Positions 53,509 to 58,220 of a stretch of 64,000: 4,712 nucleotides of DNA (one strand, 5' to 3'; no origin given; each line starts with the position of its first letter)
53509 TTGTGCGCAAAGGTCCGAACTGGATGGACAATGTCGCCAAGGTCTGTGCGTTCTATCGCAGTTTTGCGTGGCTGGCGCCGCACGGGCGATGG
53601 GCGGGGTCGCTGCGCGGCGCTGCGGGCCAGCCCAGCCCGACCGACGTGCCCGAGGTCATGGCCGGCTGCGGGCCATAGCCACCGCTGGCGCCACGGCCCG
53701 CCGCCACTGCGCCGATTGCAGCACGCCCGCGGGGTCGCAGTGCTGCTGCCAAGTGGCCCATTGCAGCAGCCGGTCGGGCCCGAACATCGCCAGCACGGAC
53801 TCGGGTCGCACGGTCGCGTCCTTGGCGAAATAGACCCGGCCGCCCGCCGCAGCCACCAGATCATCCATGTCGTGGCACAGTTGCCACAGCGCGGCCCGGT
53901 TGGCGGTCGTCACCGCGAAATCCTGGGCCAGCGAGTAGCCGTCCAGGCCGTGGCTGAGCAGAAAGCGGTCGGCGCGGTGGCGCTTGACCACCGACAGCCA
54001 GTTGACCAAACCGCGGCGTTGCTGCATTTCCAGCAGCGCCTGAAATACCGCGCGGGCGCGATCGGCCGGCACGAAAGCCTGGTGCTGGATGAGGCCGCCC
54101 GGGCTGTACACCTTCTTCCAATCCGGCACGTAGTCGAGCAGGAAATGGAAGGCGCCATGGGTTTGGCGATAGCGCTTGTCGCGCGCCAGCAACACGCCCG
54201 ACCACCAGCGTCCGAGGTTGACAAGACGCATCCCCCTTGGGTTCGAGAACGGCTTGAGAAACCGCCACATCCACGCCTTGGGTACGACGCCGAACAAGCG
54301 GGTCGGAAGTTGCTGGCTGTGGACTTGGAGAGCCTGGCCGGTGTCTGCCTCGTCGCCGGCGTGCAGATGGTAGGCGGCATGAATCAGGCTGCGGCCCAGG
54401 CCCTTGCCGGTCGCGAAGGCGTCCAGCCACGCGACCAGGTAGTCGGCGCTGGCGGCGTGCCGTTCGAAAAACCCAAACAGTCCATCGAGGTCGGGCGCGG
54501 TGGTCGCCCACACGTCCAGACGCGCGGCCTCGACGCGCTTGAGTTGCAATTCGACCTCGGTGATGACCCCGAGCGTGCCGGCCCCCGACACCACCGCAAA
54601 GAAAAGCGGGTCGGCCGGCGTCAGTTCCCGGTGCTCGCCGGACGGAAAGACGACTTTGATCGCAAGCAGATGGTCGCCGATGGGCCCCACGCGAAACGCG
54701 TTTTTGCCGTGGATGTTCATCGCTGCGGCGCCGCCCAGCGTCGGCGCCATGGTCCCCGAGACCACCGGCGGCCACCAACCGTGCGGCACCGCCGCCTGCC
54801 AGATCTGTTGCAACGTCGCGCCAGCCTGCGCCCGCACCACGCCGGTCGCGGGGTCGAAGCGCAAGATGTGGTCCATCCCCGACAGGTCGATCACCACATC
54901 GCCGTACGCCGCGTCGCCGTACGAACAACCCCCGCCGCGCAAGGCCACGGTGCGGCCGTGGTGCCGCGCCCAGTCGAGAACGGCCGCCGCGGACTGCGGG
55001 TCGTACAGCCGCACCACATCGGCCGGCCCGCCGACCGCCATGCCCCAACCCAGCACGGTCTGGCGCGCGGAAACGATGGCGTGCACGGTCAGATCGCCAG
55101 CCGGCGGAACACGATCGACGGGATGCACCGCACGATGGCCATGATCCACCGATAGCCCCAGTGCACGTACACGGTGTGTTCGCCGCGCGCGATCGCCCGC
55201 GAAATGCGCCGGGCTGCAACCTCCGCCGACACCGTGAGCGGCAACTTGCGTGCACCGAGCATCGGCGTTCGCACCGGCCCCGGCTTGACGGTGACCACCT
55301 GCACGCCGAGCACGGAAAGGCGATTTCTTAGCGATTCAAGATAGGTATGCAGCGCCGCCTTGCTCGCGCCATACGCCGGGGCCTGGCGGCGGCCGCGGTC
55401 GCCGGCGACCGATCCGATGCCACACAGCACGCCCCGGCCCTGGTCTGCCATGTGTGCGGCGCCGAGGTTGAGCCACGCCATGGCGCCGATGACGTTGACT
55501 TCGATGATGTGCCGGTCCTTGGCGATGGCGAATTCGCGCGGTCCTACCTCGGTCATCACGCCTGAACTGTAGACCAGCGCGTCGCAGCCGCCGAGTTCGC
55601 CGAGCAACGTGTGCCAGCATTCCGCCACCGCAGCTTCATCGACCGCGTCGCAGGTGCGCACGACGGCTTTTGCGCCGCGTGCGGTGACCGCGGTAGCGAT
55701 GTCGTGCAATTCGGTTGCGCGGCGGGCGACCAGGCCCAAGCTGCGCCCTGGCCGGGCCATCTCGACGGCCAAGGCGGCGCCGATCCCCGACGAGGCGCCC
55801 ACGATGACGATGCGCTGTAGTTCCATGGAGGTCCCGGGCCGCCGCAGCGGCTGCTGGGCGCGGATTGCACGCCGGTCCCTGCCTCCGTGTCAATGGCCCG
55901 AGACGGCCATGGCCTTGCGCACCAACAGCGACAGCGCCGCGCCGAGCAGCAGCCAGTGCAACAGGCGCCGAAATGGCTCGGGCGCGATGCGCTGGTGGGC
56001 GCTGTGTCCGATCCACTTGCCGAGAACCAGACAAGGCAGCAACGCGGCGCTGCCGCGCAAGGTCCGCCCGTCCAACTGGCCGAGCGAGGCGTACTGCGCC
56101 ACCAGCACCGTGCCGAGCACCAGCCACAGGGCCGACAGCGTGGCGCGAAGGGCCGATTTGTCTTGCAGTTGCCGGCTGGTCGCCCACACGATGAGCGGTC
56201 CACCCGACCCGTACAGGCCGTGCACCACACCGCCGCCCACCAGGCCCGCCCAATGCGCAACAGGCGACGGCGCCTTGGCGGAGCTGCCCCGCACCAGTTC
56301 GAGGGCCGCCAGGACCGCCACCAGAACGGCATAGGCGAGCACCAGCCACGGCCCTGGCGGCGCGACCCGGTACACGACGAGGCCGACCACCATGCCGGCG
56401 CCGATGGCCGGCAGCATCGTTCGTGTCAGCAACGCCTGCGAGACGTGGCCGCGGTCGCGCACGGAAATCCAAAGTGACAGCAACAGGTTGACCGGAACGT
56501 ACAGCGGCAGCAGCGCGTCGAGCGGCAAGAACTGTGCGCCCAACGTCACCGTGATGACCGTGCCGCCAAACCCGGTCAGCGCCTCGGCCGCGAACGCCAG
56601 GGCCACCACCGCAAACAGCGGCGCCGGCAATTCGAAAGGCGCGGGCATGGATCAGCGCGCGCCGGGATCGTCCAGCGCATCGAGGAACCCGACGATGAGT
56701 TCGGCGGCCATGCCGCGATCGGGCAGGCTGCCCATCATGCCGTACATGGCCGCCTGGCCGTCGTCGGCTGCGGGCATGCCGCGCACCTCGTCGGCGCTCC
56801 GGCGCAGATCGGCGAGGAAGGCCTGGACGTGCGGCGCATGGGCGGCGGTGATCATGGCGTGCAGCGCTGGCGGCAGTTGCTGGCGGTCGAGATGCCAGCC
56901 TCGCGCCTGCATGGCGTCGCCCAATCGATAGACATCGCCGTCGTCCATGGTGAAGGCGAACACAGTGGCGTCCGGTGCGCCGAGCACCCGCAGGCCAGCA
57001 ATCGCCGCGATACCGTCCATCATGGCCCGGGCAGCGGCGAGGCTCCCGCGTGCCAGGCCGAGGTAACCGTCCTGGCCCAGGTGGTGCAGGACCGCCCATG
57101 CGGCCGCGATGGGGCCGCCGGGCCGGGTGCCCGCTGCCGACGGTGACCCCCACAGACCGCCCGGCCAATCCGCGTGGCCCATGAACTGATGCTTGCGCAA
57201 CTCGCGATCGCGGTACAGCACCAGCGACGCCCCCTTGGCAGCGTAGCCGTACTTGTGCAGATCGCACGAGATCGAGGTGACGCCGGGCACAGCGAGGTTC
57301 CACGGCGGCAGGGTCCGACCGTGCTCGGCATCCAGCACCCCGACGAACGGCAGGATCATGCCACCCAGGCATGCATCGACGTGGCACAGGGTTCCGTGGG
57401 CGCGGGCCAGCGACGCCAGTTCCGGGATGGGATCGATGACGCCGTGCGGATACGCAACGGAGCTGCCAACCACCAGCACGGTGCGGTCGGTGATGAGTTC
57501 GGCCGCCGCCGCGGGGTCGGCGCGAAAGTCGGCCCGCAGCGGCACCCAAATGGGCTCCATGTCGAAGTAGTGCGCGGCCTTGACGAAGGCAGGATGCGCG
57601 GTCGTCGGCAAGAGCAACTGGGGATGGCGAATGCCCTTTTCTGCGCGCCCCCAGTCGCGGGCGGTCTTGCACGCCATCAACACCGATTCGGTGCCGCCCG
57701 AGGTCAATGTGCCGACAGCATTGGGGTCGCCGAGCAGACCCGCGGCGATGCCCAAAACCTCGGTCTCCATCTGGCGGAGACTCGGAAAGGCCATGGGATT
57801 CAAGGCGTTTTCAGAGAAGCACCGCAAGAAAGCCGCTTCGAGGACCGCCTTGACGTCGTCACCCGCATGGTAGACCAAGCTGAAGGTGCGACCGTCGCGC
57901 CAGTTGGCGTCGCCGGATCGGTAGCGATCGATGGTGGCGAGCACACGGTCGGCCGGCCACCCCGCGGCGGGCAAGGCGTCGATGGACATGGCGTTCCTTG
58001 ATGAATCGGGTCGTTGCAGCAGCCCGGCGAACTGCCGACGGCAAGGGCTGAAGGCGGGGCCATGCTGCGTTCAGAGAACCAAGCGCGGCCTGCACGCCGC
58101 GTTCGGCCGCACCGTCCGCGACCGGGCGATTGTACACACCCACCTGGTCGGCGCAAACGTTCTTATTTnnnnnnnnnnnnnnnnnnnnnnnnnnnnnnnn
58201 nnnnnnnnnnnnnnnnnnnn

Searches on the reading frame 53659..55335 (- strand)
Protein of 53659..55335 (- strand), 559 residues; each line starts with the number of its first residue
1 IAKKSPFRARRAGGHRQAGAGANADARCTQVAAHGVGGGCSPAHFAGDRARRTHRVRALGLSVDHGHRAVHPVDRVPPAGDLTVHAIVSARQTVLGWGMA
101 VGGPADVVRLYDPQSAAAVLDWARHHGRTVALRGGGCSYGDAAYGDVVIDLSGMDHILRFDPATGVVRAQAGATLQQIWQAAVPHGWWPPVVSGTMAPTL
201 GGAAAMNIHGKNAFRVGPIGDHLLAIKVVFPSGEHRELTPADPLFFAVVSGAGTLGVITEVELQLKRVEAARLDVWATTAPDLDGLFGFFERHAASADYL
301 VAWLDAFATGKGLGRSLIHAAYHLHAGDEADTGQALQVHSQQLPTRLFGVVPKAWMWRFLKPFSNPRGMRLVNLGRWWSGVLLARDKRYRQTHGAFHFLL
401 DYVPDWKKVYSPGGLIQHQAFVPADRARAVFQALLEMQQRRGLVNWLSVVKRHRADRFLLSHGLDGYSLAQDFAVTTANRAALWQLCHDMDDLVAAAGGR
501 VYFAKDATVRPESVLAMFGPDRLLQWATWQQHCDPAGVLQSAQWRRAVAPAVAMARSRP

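Call 78: search_protein_families(library=pfam, proteins=[window:53659-55335:-], max_evalue=0.0001)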
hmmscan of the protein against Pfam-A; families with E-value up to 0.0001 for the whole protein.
window:53659-55335:- (559 aa): 1 family
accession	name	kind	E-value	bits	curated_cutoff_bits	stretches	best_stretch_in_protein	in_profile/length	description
PF01565.28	FAD_binding_4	-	4e-31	108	26.4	1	105-238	2-138/139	FAD binding domain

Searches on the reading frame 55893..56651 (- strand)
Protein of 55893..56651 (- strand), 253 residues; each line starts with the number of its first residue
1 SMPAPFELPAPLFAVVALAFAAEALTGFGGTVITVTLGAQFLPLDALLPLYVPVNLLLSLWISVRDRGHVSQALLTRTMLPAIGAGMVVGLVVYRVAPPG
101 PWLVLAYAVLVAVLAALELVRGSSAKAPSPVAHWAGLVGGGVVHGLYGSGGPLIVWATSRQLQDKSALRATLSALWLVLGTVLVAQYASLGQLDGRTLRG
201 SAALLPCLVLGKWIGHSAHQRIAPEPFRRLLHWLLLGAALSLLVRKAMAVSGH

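Call 78: search_protein_families(library=pfam, proteins=[window:55893-56651:-], max_evalue=0.0001)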
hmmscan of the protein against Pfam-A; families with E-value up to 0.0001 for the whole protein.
window:55893-56651:- (253 aa): 1 family
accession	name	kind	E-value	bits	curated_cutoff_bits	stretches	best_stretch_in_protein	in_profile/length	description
PF01925.25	TauE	-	8e-19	68.7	32.6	1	12-242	1-237/237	Sulfite exporter TauE/SafE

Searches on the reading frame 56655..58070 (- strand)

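Call 78: search_protein_families(library=pfam, proteins=[window:56655-58070:-], max_evalue=0.0001)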
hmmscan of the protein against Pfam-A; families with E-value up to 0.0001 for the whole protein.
window:56655-58070:- (472 aa): 2 families
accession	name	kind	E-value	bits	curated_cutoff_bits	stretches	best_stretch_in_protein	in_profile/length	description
PF00282.25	Pyridoxal_deC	-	2.3e-12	46.8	27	1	57-355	37-354/375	Pyridoxal-dependent decarboxylase conserved domain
PF00266.25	Aminotran_5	-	1.4e-08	34.6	21.5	1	123-234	67-177/371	Aminotransferase class-V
